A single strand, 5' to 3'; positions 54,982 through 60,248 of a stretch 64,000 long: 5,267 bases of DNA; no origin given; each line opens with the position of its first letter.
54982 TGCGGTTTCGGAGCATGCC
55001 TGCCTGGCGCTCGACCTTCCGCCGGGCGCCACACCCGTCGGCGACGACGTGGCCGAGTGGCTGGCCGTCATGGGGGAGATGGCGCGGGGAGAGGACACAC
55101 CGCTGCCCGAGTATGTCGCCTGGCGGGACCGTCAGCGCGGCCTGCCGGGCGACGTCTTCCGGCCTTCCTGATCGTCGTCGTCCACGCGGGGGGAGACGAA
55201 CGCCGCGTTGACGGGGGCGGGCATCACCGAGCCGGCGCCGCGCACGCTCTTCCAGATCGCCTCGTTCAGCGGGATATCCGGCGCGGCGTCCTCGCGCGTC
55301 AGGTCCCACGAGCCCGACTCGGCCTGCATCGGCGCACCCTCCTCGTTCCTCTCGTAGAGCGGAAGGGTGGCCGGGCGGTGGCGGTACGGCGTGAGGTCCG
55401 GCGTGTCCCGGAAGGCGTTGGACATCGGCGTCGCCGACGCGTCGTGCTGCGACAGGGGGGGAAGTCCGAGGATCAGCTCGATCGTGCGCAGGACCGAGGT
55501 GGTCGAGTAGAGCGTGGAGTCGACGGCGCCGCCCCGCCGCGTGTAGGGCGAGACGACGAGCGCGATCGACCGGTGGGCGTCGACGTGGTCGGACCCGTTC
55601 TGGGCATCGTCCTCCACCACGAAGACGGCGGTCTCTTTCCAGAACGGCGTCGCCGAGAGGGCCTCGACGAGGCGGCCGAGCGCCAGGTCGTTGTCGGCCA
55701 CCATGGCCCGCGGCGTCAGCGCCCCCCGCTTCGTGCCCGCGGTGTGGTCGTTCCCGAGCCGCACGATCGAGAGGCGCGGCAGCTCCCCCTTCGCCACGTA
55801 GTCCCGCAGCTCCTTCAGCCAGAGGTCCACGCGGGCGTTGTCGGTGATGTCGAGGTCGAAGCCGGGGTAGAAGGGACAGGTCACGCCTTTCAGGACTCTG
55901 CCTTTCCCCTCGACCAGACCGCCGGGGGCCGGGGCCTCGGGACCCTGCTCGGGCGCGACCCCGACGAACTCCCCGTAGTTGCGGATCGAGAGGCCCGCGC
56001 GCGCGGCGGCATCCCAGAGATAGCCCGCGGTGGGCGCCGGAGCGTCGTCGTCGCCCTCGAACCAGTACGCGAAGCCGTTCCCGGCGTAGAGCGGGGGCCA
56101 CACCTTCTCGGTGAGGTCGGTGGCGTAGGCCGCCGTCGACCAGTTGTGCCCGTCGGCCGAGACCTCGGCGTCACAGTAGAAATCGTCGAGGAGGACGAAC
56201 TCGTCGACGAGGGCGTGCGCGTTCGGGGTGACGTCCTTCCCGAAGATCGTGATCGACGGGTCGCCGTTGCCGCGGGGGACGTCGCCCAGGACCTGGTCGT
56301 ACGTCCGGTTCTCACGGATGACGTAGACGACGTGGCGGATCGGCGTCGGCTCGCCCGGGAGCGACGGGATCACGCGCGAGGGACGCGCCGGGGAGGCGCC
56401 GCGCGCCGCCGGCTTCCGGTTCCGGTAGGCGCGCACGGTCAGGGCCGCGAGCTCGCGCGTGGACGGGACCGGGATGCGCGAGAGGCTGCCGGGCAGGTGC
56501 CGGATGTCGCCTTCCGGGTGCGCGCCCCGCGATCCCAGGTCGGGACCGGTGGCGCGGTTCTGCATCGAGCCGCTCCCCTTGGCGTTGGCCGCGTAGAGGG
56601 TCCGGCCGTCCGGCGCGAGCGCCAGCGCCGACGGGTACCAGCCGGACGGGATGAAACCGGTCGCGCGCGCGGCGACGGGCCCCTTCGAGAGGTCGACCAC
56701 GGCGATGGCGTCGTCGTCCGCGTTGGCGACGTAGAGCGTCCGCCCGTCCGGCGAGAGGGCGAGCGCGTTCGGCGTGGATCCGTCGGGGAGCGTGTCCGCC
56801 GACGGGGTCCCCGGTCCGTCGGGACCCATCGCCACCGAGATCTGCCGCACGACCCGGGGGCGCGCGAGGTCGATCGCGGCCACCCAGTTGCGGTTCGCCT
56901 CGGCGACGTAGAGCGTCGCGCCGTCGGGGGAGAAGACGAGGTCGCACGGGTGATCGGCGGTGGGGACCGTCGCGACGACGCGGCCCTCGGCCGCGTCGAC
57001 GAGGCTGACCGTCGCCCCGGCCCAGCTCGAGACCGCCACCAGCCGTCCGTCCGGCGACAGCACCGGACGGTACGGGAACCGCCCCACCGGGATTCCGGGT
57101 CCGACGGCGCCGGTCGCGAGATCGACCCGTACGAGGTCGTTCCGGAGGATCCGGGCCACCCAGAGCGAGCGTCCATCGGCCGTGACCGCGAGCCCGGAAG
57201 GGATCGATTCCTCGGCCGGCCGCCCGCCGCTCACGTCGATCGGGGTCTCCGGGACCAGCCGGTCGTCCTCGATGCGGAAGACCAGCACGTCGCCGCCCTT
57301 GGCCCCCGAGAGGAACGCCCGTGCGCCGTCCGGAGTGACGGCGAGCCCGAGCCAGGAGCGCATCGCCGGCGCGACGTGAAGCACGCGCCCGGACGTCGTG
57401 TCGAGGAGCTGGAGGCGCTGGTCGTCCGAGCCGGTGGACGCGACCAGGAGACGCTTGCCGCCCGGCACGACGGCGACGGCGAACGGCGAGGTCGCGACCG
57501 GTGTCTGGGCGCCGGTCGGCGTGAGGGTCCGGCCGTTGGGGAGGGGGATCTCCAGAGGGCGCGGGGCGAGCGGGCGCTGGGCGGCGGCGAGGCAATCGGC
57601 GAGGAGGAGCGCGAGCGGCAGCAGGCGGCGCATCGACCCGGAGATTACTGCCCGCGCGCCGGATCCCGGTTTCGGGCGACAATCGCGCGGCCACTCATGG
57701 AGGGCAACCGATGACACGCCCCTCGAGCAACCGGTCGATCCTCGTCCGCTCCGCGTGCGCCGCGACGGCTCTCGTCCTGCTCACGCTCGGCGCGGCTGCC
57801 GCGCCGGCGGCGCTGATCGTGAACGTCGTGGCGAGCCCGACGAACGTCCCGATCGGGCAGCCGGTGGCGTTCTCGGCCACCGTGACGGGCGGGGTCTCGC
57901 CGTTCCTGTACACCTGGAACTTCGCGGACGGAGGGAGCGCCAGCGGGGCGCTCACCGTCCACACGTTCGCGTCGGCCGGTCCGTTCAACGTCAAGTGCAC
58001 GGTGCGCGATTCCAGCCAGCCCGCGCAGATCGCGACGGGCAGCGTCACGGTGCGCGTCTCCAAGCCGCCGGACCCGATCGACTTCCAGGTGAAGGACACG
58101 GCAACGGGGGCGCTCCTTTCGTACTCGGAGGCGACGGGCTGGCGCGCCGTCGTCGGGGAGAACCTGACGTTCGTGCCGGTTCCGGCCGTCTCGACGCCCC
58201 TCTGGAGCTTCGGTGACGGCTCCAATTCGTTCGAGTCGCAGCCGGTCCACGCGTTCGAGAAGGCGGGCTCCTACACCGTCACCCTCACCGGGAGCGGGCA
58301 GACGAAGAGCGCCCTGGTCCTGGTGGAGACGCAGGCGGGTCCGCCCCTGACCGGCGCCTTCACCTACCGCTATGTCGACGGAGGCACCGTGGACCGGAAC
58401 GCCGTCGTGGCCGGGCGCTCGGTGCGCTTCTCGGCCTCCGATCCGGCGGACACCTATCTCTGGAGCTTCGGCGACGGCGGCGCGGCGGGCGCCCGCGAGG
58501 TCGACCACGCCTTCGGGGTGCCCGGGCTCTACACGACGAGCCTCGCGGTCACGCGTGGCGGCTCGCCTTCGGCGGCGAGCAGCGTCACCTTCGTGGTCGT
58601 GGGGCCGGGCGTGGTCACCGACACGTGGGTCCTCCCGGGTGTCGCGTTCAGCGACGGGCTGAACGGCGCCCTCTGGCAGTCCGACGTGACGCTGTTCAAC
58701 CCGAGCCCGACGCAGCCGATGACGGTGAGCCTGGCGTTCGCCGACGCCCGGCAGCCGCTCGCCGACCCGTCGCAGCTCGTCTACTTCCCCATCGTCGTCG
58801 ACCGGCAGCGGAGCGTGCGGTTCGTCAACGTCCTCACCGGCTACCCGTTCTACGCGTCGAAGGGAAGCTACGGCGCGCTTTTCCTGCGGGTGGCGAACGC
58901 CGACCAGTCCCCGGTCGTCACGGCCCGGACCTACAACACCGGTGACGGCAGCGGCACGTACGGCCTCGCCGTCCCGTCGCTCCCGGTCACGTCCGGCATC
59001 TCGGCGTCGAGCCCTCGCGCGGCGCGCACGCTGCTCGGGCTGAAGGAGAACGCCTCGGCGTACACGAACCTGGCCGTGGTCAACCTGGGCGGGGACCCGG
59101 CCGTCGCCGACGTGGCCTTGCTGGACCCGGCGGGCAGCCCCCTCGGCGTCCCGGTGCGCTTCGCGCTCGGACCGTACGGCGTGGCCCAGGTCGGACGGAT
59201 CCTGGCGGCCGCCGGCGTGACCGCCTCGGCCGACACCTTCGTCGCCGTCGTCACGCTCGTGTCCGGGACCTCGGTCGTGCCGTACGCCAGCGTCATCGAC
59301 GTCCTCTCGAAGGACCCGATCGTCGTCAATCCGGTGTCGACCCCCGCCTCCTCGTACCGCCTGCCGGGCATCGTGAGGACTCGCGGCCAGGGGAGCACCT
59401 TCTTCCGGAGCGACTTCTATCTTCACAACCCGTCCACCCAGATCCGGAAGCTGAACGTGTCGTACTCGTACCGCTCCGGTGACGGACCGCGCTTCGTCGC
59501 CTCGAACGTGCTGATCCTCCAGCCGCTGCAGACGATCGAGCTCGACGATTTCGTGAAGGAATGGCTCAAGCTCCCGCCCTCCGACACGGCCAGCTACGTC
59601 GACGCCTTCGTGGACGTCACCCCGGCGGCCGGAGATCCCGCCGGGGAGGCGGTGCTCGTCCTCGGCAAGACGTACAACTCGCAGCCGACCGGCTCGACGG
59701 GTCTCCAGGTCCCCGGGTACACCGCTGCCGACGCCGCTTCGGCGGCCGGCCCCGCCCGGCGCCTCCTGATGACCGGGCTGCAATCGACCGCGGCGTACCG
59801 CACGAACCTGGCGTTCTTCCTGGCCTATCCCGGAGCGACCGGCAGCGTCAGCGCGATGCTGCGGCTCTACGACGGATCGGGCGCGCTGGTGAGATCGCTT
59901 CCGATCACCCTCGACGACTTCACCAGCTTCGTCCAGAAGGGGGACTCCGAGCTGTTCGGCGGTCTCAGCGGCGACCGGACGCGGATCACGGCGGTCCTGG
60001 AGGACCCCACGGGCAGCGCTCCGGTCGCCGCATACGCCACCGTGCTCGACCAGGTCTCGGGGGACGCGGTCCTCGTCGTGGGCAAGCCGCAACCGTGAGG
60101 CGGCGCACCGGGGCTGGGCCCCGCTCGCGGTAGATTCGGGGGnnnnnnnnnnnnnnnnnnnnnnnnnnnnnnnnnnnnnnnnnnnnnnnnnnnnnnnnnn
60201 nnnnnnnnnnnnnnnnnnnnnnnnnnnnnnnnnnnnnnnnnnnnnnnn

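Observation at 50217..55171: Sensor with a periplasmic two-component-regulator propeller + Y_Y_Y module wired to a C-terminal Ser/Thr kinase via GAF and a Cys4 motif, coupled to a glycosyltransferase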

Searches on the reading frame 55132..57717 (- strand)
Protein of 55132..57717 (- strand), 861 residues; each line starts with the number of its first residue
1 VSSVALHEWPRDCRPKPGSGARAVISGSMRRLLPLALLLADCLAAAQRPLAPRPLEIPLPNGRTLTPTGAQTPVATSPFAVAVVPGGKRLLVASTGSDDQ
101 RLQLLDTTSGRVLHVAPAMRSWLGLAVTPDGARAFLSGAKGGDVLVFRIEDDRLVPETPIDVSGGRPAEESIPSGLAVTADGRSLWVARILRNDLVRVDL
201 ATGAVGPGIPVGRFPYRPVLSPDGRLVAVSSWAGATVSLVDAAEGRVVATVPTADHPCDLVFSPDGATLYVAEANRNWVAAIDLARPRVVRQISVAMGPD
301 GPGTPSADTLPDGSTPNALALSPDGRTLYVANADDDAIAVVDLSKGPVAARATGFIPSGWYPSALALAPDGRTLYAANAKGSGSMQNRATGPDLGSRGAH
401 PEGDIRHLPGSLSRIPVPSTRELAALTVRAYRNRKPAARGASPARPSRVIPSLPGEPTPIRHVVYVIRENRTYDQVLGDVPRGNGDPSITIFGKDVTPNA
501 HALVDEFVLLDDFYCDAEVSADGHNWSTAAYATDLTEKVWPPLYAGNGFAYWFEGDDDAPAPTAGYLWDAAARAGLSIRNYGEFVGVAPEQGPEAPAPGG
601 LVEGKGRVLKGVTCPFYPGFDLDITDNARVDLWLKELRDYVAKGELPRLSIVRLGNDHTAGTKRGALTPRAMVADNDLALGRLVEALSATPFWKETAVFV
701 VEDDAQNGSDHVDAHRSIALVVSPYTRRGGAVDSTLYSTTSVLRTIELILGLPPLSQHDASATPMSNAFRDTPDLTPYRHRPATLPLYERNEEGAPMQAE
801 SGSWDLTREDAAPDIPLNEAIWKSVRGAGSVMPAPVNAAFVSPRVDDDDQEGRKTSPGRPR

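Call 11: search_protein_families(library=pfam, proteins=[window:55132-57717:-], max_evalue=0.001)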
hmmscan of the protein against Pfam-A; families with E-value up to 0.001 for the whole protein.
window:55132-57717:- (861 aa): 7 families
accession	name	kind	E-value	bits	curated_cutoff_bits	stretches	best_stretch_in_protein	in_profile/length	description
PF04185.19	Phosphoesterase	-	5.3e-13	49.3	23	1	633-753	225-356/356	Phosphoesterase family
PF08450.18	SGL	-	4.5e-11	43.3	26.3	0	314-356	134-177/246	SMP-30/Gluconolactonase/LRE-like region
PF10282.15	Lactonase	-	1.2e-10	41.6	21.7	1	255-380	191-311/344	Lactonase, 7-bladed beta-propeller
PF25174.1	Beta-prop_THOC3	-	1.8e-10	40.7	305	1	222-288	56-121/272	THOC3 beta-propeller domain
PF21783.3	YNCE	-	3.4e-07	30.3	27.1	0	223-301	252-330/339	YNCE-like beta-propeller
PF23414.1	Beta-prop_EML_2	-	1.4e-05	25.1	90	0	220-276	47-103/266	Echinoderm microtubule-associated protein second beta-propeller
PF07676.18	PD40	-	0.00014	22.1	20.9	0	320-329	15-24/38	WD40-like Beta Propeller Repeat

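Call 84: search_protein_families(library=padloc, proteins=[window:55132-57717:-], max_evalue=0.001)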
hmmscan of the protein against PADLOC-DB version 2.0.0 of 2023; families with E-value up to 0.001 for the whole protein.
window:55132-57717:- (861 aa): 0 families

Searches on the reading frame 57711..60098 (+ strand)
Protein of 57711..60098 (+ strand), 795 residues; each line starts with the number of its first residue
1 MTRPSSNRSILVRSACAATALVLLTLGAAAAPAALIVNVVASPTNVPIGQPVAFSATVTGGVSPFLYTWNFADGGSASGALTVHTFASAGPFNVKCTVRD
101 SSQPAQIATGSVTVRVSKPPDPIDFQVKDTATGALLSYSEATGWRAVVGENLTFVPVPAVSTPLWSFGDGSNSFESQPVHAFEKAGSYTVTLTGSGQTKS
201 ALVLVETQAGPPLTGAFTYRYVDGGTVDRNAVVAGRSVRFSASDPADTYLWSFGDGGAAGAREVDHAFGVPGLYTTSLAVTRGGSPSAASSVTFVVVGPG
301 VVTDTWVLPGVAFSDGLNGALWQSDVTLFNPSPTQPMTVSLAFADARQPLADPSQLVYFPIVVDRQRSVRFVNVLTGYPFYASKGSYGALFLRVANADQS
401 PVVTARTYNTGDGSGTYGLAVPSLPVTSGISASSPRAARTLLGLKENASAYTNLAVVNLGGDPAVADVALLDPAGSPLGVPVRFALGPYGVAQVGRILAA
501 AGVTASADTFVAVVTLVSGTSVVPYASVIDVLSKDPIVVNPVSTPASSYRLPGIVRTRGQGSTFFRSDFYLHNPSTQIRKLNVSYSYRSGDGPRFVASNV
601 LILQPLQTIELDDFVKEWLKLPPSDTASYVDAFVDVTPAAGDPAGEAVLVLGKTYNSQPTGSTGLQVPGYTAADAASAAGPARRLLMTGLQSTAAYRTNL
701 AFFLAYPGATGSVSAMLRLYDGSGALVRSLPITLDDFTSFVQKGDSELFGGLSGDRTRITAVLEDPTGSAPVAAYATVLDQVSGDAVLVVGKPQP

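Call 11: search_protein_families(library=pfam, proteins=[window:57711-60098:+], max_evalue=0.001)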
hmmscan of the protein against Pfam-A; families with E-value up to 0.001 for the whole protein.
window:57711-60098:+ (795 aa): 2 families
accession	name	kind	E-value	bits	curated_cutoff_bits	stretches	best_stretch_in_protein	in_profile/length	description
PF18911.6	PKD_4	-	5.1e-33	113.4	27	3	40-114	8-83/85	PKD domain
PF00801.26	PKD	-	1.3e-25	89.6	23.5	3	37-101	2-68/80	PKD domain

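Call 84: search_protein_families(library=padloc, proteins=[window:57711-60098:+], max_evalue=0.001)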
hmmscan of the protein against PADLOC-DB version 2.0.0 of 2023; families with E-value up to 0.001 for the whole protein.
window:57711-60098:+ (795 aa): 0 families
